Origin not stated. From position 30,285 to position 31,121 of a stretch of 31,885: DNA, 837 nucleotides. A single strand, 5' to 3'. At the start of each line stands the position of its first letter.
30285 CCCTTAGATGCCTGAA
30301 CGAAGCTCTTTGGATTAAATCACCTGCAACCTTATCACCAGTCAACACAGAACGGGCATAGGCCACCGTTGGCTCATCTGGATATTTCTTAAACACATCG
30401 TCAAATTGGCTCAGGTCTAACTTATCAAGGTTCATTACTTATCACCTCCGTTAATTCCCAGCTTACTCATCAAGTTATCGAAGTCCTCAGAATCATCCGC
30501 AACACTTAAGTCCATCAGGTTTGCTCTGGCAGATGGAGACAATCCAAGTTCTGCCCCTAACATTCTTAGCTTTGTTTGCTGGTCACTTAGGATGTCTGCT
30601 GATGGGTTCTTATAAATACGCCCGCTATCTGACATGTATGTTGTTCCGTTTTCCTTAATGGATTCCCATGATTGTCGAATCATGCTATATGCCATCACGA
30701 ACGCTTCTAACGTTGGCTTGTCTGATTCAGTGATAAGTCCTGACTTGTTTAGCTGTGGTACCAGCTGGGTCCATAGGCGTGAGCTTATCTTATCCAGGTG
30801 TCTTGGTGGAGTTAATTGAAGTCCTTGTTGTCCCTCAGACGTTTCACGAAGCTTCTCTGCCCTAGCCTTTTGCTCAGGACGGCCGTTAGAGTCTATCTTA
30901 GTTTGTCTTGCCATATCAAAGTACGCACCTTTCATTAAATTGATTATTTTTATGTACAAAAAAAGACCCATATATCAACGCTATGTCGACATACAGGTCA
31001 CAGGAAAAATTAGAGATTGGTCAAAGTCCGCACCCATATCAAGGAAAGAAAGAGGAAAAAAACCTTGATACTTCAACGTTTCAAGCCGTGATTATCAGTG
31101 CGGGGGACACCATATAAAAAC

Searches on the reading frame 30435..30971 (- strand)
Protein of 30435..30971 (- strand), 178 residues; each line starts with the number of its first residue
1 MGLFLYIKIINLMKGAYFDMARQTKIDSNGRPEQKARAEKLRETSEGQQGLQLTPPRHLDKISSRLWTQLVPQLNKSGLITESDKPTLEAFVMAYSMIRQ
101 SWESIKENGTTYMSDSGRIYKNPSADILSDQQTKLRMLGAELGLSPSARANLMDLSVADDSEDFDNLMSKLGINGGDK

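Call 16: search_protein_families(library=pfam, proteins=[window:30435-30971:-], max_evalue=0.01)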
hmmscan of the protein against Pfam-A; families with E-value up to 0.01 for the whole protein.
window:30435-30971:- (178 aa): 1 family
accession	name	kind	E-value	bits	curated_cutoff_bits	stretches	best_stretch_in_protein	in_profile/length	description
PF05119.17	Terminase_4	-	1.5e-20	73.9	24.7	1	66-153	4-92/98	Phage terminase, small subunit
